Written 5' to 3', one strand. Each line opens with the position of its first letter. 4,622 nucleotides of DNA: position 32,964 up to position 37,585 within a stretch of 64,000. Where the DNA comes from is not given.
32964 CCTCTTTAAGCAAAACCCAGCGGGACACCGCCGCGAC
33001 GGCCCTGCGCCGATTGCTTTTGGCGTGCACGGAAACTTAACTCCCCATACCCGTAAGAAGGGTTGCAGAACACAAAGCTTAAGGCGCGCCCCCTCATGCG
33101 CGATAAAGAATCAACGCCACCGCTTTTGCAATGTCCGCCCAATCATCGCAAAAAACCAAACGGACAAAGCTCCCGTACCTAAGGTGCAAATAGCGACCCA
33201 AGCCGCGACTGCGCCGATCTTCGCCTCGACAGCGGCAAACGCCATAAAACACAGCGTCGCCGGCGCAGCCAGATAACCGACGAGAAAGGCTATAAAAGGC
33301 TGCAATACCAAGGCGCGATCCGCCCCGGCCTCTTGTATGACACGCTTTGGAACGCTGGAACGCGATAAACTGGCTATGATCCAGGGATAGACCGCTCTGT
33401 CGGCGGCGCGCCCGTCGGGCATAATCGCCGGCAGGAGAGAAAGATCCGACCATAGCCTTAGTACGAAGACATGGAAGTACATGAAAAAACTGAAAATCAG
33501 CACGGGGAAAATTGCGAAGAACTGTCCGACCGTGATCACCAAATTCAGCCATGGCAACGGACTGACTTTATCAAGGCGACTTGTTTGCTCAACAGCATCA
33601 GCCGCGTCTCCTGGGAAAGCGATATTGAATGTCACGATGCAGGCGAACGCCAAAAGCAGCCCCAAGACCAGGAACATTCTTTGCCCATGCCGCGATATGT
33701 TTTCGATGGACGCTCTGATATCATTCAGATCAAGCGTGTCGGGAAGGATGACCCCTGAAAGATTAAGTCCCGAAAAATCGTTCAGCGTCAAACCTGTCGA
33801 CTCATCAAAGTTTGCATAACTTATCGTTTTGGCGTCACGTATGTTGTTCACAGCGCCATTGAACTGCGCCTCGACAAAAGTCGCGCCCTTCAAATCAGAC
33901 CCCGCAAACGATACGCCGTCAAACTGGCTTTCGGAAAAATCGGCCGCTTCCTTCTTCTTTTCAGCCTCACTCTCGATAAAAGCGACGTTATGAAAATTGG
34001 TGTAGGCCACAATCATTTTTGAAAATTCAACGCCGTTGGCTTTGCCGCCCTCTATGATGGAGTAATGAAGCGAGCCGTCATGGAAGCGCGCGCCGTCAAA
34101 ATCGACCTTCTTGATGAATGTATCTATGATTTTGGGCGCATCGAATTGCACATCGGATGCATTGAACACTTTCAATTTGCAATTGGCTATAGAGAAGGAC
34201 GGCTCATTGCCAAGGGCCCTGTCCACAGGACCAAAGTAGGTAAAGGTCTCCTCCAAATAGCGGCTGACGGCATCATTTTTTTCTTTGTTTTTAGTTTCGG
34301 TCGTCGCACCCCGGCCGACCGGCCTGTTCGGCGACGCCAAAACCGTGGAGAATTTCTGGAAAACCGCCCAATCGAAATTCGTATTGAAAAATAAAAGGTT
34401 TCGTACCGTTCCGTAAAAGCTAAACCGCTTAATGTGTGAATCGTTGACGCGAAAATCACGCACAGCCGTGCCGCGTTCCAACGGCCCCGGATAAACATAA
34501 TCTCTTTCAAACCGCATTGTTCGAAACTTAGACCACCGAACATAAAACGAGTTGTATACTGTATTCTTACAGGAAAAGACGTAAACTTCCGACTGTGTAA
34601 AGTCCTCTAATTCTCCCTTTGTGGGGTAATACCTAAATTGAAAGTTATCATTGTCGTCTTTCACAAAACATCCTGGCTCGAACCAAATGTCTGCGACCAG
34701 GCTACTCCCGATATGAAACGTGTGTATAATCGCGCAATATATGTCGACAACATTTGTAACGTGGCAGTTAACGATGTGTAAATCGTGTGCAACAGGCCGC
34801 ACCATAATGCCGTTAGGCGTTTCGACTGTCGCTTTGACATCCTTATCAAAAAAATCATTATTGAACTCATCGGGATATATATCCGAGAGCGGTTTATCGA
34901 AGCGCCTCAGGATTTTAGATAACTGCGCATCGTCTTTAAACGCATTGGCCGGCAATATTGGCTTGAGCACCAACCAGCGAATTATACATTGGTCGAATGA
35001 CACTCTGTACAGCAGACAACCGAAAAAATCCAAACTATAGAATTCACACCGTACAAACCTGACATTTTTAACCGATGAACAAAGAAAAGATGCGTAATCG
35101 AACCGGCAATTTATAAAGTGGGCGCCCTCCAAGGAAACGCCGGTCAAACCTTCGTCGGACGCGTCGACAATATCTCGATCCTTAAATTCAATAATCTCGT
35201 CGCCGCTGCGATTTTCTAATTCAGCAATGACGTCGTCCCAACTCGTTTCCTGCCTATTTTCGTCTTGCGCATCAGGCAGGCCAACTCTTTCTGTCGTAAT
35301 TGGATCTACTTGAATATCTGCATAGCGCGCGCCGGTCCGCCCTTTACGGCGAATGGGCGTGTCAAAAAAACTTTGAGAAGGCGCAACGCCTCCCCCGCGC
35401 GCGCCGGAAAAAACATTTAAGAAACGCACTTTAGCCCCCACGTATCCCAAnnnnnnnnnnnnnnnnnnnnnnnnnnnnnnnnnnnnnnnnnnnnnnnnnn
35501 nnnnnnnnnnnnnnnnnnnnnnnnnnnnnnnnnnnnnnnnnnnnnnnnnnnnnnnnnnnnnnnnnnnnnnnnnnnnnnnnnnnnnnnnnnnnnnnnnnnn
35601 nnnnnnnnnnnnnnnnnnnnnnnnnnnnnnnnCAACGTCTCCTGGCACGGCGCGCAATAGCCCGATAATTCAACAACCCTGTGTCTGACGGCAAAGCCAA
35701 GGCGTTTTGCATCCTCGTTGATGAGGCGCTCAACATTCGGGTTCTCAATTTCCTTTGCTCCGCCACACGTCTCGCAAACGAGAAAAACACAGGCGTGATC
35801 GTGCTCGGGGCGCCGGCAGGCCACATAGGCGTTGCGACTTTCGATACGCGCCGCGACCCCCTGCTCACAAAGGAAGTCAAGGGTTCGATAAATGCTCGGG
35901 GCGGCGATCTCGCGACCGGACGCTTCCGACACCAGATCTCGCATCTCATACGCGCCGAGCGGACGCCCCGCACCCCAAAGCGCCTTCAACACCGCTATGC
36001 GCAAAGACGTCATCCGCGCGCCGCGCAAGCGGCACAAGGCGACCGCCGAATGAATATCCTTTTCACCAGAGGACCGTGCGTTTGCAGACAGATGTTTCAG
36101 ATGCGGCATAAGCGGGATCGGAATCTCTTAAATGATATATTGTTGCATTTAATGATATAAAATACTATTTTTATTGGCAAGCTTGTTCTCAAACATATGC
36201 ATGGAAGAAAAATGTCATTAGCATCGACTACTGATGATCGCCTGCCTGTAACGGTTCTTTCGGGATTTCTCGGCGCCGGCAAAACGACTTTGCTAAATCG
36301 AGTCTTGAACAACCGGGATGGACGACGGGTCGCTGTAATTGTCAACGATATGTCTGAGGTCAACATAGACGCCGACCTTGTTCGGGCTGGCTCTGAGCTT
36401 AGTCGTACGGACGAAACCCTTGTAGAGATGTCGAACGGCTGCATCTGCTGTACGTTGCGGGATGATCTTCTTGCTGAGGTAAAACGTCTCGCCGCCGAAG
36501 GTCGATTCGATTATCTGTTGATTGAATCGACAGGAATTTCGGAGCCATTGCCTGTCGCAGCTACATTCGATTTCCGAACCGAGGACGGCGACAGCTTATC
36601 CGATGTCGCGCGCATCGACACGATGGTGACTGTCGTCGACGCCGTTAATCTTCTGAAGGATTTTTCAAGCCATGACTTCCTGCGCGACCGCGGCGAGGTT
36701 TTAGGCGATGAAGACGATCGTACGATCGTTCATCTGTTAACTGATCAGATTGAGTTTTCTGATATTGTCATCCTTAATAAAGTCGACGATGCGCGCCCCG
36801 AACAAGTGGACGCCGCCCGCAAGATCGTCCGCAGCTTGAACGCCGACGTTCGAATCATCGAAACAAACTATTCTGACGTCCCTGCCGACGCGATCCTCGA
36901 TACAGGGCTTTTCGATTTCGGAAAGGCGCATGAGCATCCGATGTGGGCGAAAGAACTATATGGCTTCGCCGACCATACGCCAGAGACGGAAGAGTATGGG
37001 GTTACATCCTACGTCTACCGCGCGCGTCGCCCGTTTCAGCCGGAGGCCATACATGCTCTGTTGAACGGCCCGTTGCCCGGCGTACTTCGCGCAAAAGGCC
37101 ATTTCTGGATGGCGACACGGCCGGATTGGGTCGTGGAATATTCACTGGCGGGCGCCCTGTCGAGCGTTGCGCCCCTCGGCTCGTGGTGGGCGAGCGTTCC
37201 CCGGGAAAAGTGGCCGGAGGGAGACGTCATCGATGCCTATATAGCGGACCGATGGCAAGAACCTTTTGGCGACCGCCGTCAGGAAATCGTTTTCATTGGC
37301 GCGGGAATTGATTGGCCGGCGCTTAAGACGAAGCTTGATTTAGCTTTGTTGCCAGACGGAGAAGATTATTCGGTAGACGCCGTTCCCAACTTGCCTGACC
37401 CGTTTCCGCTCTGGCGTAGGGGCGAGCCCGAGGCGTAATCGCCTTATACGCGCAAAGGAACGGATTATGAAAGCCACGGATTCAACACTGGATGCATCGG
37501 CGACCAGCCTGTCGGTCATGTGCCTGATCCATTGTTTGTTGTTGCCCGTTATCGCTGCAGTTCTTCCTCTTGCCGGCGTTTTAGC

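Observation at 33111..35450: AT-rich giant pentapeptide-repeat protein fused to a C-terminal multi-TM domain, with a non-ATG start, directly downstream of zur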

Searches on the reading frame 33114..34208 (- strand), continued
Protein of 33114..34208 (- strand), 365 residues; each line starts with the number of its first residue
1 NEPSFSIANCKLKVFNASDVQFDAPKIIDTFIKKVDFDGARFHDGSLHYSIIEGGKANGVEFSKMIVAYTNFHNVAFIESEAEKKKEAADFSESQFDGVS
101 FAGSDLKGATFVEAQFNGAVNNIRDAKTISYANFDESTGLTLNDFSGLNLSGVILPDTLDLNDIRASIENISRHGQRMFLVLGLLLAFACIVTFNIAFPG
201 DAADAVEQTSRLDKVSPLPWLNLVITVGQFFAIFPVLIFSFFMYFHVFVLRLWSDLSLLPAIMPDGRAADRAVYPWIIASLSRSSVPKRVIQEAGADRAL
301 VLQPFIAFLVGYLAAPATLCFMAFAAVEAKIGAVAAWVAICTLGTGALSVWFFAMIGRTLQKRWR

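Call 73: find_encoding_contigs(protein=P0169, flank=5000, max_places=1)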
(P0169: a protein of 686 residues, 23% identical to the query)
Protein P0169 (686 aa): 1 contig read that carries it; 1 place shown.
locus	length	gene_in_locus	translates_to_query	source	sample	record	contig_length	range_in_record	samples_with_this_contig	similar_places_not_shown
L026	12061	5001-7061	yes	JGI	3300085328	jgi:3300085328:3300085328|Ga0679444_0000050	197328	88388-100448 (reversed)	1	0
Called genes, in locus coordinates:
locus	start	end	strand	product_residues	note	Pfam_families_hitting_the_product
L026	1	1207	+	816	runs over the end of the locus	PF05345:He_PIG, PF24908:Ig_SIBA-E_2nd (faint), PF22352:K319L-like_PKD (faint), PF05345:He_PIG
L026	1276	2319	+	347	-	-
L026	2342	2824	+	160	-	-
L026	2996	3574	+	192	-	-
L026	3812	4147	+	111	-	PF07238:PilZ (weak)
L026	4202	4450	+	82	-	-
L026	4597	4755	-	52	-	-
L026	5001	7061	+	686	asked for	PF00805:Pentapeptide, PF13599:Pentapeptide_4 (faint), PF00805:Pentapeptide, PF13576:Pentapeptide_3 (weak), PF00805:Pentapeptide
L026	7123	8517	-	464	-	PF02321:OEP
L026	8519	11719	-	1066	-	PF00873:ACR_tran, PF03176:MMPL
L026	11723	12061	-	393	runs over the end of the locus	PF25917:BSH_RND, PF25876:HH_MFP_RND, PF25944:Beta-barrel_RND, PF25967:RND-MFP_C, PF25989:YknX_C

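Call 74: find_encoding_contigs(protein=P0160, flank=5000, max_places=1)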
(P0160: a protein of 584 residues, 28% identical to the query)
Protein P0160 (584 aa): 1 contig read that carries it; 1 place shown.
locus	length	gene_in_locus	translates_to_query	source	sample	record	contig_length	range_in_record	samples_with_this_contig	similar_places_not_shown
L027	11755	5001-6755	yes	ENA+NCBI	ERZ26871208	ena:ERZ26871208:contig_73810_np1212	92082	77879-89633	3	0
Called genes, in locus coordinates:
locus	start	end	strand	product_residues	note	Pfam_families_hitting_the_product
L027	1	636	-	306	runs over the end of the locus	-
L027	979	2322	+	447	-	-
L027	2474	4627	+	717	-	-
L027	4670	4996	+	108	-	-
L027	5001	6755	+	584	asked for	PF00805:Pentapeptide, PF13599:Pentapeptide_4, PF00805:Pentapeptide, PF13599:Pentapeptide_4 (weak), PF25296:Decapeptide (weak), PF00805:Pentapeptide, PF13599:Pentapeptide_4 (weak), PF00805:Pentapeptide, +1 more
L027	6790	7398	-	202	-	PF05685:Uma2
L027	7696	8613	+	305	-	PF16697:Yop-YscD_cpl, PF00498:FHA, PF00990:GGDEF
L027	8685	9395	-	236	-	PF01135:PCMT, PF13649:Methyltransf_25 (weak)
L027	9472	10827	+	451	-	PF07963:N_methyl, PF07596:SBP_bac_10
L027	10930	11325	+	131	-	-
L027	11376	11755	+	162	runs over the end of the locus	-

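Call 92: fold_search(model_id=the predicted structure, library=viral)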
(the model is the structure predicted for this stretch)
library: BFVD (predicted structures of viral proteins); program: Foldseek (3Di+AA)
matches with E <= 10: 317; with E <= 0.001: 0
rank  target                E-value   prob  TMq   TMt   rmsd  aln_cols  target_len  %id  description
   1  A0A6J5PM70            7.0e-02  0.80  0.17  0.34   9.8       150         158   20  Pentapeptide repeat [uncultured Caudovirales phage]
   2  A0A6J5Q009            1.2e-01  0.16  0.11  0.20  23.7       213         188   14  Uncharacterized protein [uncultured Caudovirales phage]
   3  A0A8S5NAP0            1.9e-01  0.15  0.15  0.07  28.4       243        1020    8  Minor tail protein [Siphoviridae sp. ctBmU27]
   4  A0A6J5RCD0            2.3e-01  0.16  0.10  0.24  12.1       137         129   20  Pentapeptide repeat [uncultured Caudovirales phage]
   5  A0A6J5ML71            2.6e-01  0.14  0.08  0.17  12.0       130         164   18  Pentapeptide repeat [uncultured Caudovirales phage]
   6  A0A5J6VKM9            2.7e-01  0.08  0.14  0.06  32.3       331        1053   13  Pentapeptide repeat protein [Megaviridae environmental sample]
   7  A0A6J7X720            3.4e-01  0.69  0.14  0.15   5.0        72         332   28  Pentapeptide repeat [uncultured Caudovirales phage]
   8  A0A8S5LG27            4.0e-01  0.35  0.11  0.39   8.2       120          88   18  Pentapeptide repeat protein [Siphoviridae sp. ctFiA6]
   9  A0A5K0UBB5            5.2e-01  0.09  0.13  0.16  21.4       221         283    8  Putative t-snare protein [Yasminevirus sp. GU-2018]
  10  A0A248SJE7            5.4e-01  0.20  0.19  0.29  11.0       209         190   14  (no name in the UniProt tables at hand)
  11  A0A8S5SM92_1          5.4e-01  0.18  0.18  0.07  28.6       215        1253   11  Minor structural protein putative tail fiber [Myoviridae sp. ctPoO4]
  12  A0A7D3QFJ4            5.7e-01  0.25  0.10  0.07   7.2        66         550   18  (no name in the UniProt tables at hand)
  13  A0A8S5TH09            6.0e-01  0.14  0.16  0.08  31.8       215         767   11  Uncharacterized protein [Myoviridae sp. ctIty1]
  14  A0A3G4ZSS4            6.7e-01  0.14  0.18  0.28  20.2       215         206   13  Uncharacterized protein [Edafosvirus sp.]
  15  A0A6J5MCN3            6.7e-01  0.08  0.11  0.20  39.7       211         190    9  Internal virion protein [uncultured Caudovirales phage]
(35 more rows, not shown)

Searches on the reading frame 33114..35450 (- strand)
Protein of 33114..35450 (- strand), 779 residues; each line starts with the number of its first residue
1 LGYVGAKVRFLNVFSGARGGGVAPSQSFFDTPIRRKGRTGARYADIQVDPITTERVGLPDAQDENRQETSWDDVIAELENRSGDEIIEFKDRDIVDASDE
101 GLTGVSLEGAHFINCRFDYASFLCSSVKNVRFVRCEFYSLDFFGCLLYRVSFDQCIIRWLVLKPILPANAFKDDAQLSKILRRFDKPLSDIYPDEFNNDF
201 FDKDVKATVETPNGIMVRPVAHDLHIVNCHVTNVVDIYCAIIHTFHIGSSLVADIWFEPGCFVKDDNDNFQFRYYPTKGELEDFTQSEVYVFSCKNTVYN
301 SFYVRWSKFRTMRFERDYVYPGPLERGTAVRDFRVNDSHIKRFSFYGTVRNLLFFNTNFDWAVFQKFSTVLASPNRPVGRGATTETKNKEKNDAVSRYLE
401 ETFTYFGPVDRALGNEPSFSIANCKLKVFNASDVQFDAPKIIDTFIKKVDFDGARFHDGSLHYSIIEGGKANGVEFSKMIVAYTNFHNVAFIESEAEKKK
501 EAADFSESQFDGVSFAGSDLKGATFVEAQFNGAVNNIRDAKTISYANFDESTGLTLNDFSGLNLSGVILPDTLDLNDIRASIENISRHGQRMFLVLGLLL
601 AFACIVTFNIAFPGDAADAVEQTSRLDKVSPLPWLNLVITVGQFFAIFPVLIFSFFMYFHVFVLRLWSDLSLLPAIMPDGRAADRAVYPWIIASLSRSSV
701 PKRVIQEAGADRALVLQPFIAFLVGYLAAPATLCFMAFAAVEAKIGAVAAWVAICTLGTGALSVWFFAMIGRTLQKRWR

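Call 4: search_protein_families(library=pfam, proteins=[window:33114-35450:-], max_evalue=0.1)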
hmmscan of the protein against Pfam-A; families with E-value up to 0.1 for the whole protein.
window:33114-35450:- (779 aa): 3 families
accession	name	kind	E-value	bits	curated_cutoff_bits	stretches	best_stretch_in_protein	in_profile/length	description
PF13599.13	Pentapeptide_4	-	1.5e-12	47.8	38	2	106-157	22-73/78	Pentapeptide repeat region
PF00805.28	Pentapeptide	-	3.2e-10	39.8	20.2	2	503-533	6-36/40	Pentapeptide repeats (8 copies)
PF13576.12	Pentapeptide_3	-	3.3e-08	34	27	1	501-535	8-43/48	Pentapeptide repeats (9 copies)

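Call 5: search_protein_families(library=ncbifam, proteins=[window:33114-35450:-], max_evalue=0.1)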
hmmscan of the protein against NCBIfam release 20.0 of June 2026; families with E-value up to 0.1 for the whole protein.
window:33114-35450:- (779 aa): 13 families
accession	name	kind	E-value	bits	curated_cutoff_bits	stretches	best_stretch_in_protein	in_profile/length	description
NF051894.1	anti_phage_HalA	equivalog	1.6e-07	30.9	250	1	108-156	70-118/338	anti-phage Hailong system effector protein HalA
NF000071.4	penta_rpt_QnrA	exception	5.3e-06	26.4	450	2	447-535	29-109/218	QnrA family quinolone resistance pentapeptide repeat protein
NF033086.2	penta_rpt_Qnr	equivalog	3.7e-05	23.6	240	0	503-568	15-82/211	Qnr family pentapeptide repeat protein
NF012152.0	penta_rpt_QnrC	exception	0.00039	20.5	500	1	505-576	3-71/221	QnrC family quinolone resistance pentapeptide repeat protein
NF038182.1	penta_rpt_SmQnr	exception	0.001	18.9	460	1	431-533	72-170/215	SmQnr family pentapeptide repeat protein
NF000421.1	penta_rpt_QnrVC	exception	0.0013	18.8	460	0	423-498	30-111/218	QnrVC family quinolone resistance pentapeptide repeat protein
NF033375.2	penta_rpt_QnrE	exception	0.0016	18.4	480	1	418-534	55-170/214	QnrE family quinolone resistance pentapeptide repeat protein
NF000056.3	penta_rpt_QnrS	exception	0.0017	18.1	460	1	443-537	26-111/218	QnrS family quinolone resistance pentapeptide repeat protein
NF000139.2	penta_rpt_QnrD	exception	0.0018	18.3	425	0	110-149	3-42/214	QnrD family quinolone resistance pentapeptide repeat protein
NF000349.1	mfpA_AE000516.2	equivalog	0.0022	17.8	360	0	498-531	22-55/183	pentapeptide repeat protein MfpA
NF012151.0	penta_rpt_QnrAS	exception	0.0029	17.7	490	0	504-536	78-110/218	QnrAS family quinolone resistance pentapeptide repeat protein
NF047416.1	penta_HetL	equivalog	0.007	15.8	260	1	444-550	43-190/218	heterocyst differentiation pentapeptide repeat protein HetL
NF052603.1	penta_Alr5209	equivalog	0.016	15.3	125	0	498-559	13-70/113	Alr5209 family pentapeptide repeat protein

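Call 6: search_protein_families(library=padloc, proteins=[window:33114-35450:-], max_evalue=1)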
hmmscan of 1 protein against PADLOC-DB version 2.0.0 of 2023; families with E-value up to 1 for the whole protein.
window:33114-35450:- (779 aa): 0 families

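Call 94: search_protein_families(library=phrogs, proteins=[window:33114-35450:-], max_evalue=0.01)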
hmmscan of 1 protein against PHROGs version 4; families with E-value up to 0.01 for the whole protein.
window:33114-35450:- (779 aa): 3 families
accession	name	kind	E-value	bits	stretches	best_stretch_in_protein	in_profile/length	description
phrog_12514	-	unknown function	2.9e-10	41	2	432-553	157-268/287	-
phrog_15350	-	unknown function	2.8e-06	27.4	1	431-537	82-188/494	-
phrog_923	-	unknown function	0.002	16.9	0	499-568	813-880/990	-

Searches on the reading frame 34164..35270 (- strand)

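Call 64: search_protein_families(library=pfam, proteins=[window:34164-35270:-], max_evalue=0.01)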
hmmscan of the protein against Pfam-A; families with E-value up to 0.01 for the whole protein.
window:34164-35270:- (369 aa): 2 families
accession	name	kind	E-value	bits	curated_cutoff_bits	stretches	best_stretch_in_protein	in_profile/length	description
PF13599.13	Pentapeptide_4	-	7.4e-07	29.6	38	1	46-97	22-73/78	Pentapeptide repeat region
PF00805.28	Pentapeptide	-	0.0037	17.3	20.2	0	42-72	8-38/40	Pentapeptide repeats (8 copies)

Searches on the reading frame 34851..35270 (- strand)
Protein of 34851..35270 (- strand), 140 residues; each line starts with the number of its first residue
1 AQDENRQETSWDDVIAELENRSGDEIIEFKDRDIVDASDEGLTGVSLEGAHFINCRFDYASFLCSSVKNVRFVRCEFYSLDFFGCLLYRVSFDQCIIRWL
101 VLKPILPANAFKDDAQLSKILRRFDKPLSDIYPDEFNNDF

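Call 93: search_solved_structures(query=window:34851-35270:-, max_evalue=10, show_alignments=0)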
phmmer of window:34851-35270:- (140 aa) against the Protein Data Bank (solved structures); distinct sequences matched with E-value up to 10: 13.
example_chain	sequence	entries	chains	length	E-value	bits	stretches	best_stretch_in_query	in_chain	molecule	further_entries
2xt4_A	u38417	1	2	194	0.0002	24.7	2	51-98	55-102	MCBG-LIKE PROTEIN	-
2w7z_A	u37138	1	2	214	0.0045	20.3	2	55-97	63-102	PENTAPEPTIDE REPEAT FAMILY PROTEIN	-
2xt2_A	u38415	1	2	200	0.011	19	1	38-82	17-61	MCBG-LIKE PROTEIN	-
9nyi_A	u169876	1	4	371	0.077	16.3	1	32-96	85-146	Structure of HalA in complex with oligodeoxyadenylate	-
6zt4_A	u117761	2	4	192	0.18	15.1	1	51-102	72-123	Pentapeptide repeat protein MfpA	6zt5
2xty_A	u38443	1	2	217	0.2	14.9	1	42-92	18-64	QNRB1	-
2xtw_A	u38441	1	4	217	0.2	14.9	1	42-92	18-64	QNRB1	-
2xtx_A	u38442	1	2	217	0.22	14.8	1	42-94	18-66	QNRB1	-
3pss_A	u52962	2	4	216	0.39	14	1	46-88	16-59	Qnr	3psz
2bm4_A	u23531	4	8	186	0.63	13.3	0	32-102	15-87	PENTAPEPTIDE REPEAT FAMILY PROTEIN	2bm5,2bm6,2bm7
3naw_A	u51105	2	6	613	0.81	12.9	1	13-101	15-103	secreted effector protein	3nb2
3sqv_A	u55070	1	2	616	0.82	12.9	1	13-101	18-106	secreted effector protein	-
9h8c_B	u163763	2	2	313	1.1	12.6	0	52-88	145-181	Cyclin-C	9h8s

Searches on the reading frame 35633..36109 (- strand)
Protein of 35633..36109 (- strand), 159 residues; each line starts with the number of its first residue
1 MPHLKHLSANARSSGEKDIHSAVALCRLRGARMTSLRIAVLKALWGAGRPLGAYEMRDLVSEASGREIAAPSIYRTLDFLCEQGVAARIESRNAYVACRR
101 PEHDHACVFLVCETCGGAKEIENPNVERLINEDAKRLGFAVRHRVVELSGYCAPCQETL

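Call 4: search_protein_families(library=pfam, proteins=[window:35633-36109:-], max_evalue=0.1)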
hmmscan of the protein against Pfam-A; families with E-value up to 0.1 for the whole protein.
window:35633-36109:- (159 aa): 1 family
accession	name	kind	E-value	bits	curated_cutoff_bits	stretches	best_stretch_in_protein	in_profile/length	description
PF01475.25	FUR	-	1.2e-10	42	23.1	1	30-147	3-119/121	Ferric uptake regulator family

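Call 5: search_protein_families(library=ncbifam, proteins=[window:35633-36109:-], max_evalue=0.1)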
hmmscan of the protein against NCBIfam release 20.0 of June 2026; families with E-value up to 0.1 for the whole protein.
window:35633-36109:- (159 aa): 8 families
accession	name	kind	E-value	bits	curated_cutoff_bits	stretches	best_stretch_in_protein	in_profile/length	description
NF008646.0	PRK11639.1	equivalog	2.6e-30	105.4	167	1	18-157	9-148/171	zinc uptake transcriptional repressor Zur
NF051892.1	TransRegFurBacil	equivalog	5.6e-10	39.5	220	1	30-157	16-145/149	ferric iron uptake transcriptional regulator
NF047406.1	TransRegPerRTherm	equivalog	6.9e-07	29.5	200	1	66-158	38-128/130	manganese-dependent transcriptional regulator PerR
NF051891.1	TransRegFurHelico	equivalog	2.1e-06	27.7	200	1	32-157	24-147/148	ferric iron uptake transcriptional regulator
NF052545.1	TransRegPerRClab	equivalog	9.4e-06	25.7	180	1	24-158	6-137/138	transcriptional regulator PerR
NF006999.0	PRK09462.1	equivalog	0.00013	21.6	146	1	64-153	46-134/148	ferric iron uptake transcriptional regulator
NF045678.1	TransRegIrrA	equivalog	0.0087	16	150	1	20-106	7-95/138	iron response transcriptional regulator IrrA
NF045677.1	FeRespRegIrr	equivalog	0.077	13.1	170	1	28-105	6-85/127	Fur family transcriptional regulator Irr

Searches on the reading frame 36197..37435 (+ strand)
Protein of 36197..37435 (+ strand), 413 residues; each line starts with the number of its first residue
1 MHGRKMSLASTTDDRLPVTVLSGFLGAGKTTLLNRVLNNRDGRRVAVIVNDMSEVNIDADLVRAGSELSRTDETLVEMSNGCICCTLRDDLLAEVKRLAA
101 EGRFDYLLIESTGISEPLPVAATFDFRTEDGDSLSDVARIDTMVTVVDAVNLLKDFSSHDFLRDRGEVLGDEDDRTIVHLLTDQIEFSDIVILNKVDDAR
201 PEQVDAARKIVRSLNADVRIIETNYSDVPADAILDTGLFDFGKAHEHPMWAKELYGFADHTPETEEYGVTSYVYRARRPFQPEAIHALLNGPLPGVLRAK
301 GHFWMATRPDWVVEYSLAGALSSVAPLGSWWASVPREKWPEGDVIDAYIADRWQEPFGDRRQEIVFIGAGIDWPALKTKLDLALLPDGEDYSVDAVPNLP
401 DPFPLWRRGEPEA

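Call 4: search_protein_families(library=pfam, proteins=[window:36197-37435:+], max_evalue=0.1)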
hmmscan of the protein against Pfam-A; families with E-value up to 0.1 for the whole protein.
window:36197-37435:+ (413 aa): 9 families
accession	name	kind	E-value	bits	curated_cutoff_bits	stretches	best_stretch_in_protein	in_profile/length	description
PF02492.25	cobW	-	3.4e-54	183.6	20.7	1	17-221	1-179/180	CobW/HypB/UreG, nucleotide-binding domain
PF07683.19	CobW_C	-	6.6e-21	74.4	22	1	269-381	1-91/94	Cobalamin synthesis protein cobW C-terminal domain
PF03193.22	RsgA_GTPase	-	0.00012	22.3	30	0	18-41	108-131/174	RsgA GTPase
PF03308.22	MeaB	-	0.0009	18.8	23.1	0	20-53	37-72/273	Methylmalonyl Co-A mutase-associated GTPase MeaB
PF13191.12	AAA_16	-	0.0063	17.5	32.6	1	10-156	18-147/167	AAA ATPase domain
PF13401.12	AAA_22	-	0.0069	17.1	27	1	18-49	7-38/130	AAA domain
PF25199.1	nSTAND_NTPase5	-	0.014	15.7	34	1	10-37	35-62/145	Novel STAND NTPase 5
PF02367.23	TsaE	-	0.068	13.6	26.6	0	17-39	22-44/128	Threonylcarbamoyl adenosine biosynthesis protein TsaE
PF03205.20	MobB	-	0.078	13.3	26.6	0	21-59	4-44/133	Molybdopterin guanine dinucleotide synthesis protein B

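Call 5: search_protein_families(library=ncbifam, proteins=[window:36197-37435:+], max_evalue=0.1)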
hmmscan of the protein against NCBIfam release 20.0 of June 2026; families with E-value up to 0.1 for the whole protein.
window:36197-37435:+ (413 aa): 13 families
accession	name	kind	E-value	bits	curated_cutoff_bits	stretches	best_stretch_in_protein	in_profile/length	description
NF038288.1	chaper_GTP_ZigA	equivalog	2.9e-173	576.3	600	1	16-404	1-390/390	zinc metallochaperone GTPase ZigA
NF047431.1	hiber_recruit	equivalog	1.8e-47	162.1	375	1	15-408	1-395/402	ribosome hibernation factor-recruiting GTPase MRF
TIGR02475.1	CobW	equivalog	2.2e-45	155.1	332.1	1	15-238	3-226/342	cobalamin biosynthesis protein CobW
NF008578.0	PRK11537.1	equivalog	3.9e-26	92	361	1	16-152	4-135/318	GTPase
NF041053.1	CobW_rel_Se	equivalog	2.7e-12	46.8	180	1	19-113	4-94/195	CobW-related selenoprotein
TIGR00073.1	hypB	equivalog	1.2e-06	28.2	121.2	1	21-113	35-120/217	hydrogenase nickel incorporation protein HypB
TIGR03819.1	heli_sec_ATPase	hypoth_equivalog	0.00063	19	373.15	1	14-58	177-220/340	TadA family conjugal transfer-associated ATPase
TIGR00750.1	lao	equivalog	0.0018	17.5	240.75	1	20-53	38-73/300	methylmalonyl Co-A mutase-associated GTPase MeaB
TIGR00176.1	mobB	equivalog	0.016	15.2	76.2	1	20-110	3-96/155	molybdopterin-guanine dinucleotide biosynthesis protein B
TIGR00231.1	small_GTP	domain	0.019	14.7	42.5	0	20-40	7-27/164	GTP-binding protein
NF011062.0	PRK14494.1-1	equivalog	0.028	13.9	323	1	23-60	8-45/231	putative molybdopterin-guanine dinucleotide biosynthesis protein MobB/FeS domain-containing protein protein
TIGR00150.1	T6A_YjeE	equivalog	0.069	13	60.1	0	16-37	22-43/135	tRNA (adenosine(37)-N6)-threonylcarbamoyltransferase complex ATPase subunit type 1 TsaE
NF011057.0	PRK14489.1-2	subfamily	0.077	12.2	541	0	10-100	198-282/363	bifunctional molybdenum cofactor guanylyltransferase MobA/molybdopterin-guanine dinucleotide biosynthesis adaptor protein MobB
